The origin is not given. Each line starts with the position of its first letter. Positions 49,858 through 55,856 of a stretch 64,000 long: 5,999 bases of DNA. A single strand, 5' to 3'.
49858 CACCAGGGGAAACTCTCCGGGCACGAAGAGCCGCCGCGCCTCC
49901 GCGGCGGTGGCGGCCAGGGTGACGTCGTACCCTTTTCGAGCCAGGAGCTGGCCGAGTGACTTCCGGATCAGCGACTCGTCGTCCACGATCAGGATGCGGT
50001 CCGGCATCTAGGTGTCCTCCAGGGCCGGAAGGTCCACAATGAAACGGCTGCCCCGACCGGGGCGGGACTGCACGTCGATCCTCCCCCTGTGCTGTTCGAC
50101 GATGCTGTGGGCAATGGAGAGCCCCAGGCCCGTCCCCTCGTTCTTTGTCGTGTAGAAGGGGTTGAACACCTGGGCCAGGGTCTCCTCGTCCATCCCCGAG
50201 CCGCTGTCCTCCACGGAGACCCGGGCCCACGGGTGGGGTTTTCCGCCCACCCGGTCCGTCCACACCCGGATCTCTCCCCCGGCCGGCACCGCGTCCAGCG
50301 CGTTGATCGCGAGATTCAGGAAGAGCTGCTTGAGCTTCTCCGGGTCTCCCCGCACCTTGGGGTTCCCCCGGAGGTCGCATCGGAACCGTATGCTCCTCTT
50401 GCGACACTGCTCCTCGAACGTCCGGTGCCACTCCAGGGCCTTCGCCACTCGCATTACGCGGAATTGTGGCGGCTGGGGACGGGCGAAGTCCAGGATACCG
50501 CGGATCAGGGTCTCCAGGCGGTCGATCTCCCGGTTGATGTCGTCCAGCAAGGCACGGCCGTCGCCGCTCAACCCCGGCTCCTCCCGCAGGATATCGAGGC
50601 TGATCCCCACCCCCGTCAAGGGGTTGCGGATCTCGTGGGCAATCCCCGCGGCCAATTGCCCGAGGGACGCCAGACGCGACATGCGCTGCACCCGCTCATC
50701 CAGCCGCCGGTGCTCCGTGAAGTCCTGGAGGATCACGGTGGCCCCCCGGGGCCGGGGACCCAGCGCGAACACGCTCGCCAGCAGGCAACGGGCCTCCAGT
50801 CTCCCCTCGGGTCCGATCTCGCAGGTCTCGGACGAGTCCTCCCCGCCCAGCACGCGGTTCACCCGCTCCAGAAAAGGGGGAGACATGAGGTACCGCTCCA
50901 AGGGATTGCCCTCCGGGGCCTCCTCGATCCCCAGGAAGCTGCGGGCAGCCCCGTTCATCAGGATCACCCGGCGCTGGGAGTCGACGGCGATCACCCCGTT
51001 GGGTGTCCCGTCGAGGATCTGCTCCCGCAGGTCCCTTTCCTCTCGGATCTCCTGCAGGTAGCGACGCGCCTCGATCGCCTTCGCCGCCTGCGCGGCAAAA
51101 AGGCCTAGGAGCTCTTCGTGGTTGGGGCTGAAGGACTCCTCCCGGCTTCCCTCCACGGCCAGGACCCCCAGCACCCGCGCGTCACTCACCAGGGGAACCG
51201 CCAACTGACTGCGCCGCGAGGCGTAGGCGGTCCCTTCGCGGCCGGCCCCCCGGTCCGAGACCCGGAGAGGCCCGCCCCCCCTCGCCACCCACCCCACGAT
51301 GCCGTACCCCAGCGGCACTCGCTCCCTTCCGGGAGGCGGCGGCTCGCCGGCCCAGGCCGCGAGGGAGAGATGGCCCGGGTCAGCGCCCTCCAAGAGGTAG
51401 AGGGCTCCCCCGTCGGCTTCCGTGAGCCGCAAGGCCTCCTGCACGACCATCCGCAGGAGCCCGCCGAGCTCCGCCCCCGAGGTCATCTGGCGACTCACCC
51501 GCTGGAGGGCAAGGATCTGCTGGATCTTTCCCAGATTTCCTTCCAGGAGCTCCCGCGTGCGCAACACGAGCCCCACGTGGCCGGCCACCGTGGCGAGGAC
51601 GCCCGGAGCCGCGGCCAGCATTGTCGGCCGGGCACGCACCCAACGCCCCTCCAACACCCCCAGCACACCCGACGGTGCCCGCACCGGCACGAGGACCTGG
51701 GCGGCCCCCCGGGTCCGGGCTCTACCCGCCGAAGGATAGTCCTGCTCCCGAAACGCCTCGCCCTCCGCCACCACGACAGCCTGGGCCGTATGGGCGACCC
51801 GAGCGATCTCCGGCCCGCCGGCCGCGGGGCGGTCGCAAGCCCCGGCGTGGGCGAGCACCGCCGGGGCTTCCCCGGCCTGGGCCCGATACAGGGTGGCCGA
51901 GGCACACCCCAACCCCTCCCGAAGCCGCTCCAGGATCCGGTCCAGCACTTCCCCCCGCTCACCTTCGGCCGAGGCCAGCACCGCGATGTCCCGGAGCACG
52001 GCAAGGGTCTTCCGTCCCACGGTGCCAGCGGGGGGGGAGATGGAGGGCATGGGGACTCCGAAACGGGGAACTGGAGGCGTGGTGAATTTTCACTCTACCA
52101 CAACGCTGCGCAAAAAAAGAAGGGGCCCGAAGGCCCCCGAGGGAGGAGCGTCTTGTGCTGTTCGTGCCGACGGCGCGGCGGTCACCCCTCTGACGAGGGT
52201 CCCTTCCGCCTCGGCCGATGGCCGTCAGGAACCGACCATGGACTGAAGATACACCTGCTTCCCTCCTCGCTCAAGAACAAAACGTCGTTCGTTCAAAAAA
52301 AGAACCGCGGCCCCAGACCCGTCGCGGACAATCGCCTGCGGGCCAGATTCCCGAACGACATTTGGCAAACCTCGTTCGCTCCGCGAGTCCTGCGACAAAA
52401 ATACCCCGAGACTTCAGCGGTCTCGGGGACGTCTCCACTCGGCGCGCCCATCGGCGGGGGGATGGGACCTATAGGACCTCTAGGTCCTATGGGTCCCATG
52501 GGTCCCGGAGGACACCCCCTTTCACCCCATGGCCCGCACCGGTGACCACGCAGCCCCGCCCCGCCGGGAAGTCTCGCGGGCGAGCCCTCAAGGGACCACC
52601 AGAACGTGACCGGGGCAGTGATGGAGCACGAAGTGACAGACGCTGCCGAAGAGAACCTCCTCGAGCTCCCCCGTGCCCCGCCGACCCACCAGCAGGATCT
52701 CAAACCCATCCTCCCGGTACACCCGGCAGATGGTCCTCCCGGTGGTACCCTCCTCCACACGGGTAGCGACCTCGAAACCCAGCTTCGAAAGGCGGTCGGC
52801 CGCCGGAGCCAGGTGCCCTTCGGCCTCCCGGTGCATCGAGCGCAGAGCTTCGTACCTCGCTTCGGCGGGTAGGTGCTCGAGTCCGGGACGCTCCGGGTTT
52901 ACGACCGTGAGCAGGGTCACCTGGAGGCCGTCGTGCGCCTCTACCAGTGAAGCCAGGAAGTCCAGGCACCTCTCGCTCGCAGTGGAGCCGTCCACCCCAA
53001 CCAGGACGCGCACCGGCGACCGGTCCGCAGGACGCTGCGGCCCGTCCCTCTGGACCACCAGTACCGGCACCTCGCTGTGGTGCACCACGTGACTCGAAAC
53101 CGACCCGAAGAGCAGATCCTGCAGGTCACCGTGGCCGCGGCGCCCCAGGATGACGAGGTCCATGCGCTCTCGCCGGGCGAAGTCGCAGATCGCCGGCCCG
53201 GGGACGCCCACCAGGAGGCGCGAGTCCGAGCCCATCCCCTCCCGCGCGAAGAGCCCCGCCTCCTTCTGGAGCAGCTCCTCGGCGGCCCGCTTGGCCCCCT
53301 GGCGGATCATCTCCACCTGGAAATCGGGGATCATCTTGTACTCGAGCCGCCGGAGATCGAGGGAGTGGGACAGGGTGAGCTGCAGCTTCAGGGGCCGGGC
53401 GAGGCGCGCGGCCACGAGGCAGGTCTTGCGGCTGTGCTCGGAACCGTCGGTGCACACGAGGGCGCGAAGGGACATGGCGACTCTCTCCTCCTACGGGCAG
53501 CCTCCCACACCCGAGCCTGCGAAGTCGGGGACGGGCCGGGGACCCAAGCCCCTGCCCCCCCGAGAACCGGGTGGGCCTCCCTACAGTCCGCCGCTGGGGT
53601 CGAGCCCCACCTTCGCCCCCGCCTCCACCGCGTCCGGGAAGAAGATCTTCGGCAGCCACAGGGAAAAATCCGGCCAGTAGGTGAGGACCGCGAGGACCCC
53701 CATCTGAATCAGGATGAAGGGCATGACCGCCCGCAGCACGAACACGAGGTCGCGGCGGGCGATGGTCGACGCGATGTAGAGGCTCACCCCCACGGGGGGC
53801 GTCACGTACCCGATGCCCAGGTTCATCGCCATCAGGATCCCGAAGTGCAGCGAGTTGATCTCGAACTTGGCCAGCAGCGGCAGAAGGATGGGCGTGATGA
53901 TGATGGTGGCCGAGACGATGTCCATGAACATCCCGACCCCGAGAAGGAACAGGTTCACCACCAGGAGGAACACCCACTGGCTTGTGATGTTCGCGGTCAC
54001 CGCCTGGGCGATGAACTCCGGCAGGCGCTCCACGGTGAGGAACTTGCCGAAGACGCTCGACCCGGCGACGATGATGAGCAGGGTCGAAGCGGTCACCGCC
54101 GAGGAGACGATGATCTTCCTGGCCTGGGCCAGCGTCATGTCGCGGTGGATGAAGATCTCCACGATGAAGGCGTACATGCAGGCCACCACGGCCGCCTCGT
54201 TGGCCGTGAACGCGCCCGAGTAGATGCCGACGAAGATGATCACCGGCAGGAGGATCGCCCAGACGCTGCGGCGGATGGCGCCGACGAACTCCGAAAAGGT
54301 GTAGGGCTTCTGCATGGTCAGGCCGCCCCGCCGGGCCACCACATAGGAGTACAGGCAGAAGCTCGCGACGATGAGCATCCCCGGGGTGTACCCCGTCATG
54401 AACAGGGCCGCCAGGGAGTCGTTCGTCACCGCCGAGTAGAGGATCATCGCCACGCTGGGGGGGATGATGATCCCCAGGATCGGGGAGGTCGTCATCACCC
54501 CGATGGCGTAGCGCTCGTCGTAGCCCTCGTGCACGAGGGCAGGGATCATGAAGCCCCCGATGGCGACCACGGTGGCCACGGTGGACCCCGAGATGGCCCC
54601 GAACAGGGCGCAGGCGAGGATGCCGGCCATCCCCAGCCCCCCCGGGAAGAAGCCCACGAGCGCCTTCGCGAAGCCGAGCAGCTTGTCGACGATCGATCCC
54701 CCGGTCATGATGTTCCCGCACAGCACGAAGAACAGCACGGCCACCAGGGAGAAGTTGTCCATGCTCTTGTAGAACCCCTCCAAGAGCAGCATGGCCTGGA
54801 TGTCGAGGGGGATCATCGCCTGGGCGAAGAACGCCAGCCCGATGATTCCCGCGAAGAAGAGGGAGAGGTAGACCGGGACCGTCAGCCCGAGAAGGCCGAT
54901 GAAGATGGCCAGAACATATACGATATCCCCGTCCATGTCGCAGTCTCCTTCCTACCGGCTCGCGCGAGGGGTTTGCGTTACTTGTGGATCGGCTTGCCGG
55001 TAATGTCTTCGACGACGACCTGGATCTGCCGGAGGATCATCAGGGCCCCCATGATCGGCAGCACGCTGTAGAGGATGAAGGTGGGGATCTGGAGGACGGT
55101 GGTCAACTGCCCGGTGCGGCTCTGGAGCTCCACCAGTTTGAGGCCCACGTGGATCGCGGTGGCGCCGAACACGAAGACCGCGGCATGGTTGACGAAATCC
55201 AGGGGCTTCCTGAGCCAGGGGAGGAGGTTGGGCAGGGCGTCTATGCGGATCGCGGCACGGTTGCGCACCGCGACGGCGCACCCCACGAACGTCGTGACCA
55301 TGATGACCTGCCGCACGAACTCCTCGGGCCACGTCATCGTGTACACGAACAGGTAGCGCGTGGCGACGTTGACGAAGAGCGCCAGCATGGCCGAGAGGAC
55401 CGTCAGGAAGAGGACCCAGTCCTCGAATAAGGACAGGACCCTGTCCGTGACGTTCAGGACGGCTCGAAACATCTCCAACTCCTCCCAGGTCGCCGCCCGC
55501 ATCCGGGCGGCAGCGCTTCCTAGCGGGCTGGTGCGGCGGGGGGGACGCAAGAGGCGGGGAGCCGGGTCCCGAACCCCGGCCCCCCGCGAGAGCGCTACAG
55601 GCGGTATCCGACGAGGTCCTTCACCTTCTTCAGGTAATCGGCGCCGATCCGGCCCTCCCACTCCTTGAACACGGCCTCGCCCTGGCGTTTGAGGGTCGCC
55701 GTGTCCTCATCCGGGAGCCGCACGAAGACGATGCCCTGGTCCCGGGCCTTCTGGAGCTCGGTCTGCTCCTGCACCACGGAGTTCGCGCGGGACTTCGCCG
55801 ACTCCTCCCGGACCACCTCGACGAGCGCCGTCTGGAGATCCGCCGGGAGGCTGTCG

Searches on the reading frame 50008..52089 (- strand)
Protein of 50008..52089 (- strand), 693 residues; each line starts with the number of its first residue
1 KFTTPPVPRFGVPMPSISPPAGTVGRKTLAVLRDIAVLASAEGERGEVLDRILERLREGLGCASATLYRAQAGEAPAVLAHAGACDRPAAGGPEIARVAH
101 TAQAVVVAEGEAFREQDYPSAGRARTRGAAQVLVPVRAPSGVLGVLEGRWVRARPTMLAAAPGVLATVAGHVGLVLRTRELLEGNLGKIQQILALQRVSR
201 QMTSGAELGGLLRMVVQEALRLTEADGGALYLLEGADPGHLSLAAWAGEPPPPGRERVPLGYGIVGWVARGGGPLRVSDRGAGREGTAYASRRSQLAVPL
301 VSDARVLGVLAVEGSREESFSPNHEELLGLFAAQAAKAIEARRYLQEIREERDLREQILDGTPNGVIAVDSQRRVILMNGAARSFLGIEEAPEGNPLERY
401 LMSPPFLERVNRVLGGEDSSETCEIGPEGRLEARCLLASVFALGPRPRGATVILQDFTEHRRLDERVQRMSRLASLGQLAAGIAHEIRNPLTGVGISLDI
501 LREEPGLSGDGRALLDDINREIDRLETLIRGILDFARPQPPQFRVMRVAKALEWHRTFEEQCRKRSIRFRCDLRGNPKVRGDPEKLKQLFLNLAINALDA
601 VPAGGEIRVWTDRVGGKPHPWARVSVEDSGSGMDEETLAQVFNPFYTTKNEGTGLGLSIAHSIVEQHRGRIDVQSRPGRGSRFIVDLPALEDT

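Call 62: search_protein_families(library=pfam, proteins=[window:50008-52089:-], max_evalue=0.00001)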
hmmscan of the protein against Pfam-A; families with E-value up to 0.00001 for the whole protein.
window:50008-52089:- (693 aa): 5 families
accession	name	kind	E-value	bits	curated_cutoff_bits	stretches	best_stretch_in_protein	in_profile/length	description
PF02518.31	HATPase_c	-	1.3e-26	93.6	26.4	1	581-689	1-109/111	Histidine kinase-, DNA gyrase B-, and HSP90-like ATPase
PF13185.12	GAF_2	-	7.3e-25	88.2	28.6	1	208-340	4-136/136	GAF domain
PF01590.32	GAF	-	1.2e-24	87.8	22.4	1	210-339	4-133/133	GAF domain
PF13492.12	GAF_3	-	2.9e-20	73.4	27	1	208-340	2-128/129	GAF domain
PF00512.31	HisKA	-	2.6e-16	59.8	26.9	1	476-539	2-64/66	His Kinase A (phospho-acceptor) domain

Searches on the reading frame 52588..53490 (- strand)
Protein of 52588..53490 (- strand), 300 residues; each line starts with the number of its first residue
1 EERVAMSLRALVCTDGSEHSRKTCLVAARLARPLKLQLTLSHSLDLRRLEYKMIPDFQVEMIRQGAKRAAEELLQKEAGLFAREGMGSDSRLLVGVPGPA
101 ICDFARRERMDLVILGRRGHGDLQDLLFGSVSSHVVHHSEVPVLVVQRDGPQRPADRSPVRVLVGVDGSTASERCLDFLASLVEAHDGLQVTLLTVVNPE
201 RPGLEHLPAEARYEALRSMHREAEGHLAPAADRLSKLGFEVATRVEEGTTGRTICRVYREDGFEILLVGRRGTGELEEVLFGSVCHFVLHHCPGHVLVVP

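Call 62: search_protein_families(library=pfam, proteins=[window:52588-53490:-], max_evalue=0.00001)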
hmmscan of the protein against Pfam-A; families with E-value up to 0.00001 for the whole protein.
window:52588-53490:- (300 aa): 1 family
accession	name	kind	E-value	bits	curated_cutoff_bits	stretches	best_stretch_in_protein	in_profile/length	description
PF00582.32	Usp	-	1.4e-52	178.4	24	2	9-146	4-140/141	Universal stress protein family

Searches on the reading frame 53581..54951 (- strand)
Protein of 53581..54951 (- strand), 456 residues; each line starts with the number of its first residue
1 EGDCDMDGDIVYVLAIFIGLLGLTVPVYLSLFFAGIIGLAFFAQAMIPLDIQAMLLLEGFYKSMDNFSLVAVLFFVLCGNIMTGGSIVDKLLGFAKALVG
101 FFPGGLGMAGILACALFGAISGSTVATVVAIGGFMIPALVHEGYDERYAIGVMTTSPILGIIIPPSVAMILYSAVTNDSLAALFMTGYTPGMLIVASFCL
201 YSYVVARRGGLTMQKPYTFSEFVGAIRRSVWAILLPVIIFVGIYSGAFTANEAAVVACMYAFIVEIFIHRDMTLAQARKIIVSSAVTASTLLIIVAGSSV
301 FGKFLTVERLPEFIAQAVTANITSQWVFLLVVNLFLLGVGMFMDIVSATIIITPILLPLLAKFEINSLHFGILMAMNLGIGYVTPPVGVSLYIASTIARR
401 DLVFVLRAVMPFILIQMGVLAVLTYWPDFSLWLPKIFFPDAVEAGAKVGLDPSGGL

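Call 62: search_protein_families(library=pfam, proteins=[window:53581-54951:-], max_evalue=0.00001)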
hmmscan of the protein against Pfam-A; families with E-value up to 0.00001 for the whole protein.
window:53581-54951:- (456 aa): 1 family
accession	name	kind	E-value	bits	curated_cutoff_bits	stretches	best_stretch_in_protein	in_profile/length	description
PF06808.19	DctM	-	8e-100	335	23.8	1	14-428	1-412/413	Tripartite ATP-independent periplasmic transporter, DctM component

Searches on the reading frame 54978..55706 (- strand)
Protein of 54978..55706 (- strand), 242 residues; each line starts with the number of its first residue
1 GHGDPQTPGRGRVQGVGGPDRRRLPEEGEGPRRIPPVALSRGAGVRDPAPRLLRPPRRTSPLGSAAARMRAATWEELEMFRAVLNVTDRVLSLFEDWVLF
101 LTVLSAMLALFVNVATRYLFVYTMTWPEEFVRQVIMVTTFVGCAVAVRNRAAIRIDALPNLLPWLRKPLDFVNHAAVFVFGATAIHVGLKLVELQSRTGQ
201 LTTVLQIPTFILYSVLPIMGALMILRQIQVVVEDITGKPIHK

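Call 62: search_protein_families(library=pfam, proteins=[window:54978-55706:-], max_evalue=0.00001)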
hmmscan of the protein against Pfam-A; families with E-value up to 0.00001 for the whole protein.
window:54978-55706:- (242 aa): 1 family
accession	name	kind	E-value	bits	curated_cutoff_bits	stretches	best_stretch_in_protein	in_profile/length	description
PF04290.18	DctQ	-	1.7e-27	96.4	28.3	1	107-236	2-131/132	Tripartite ATP-independent periplasmic transporters, DctQ component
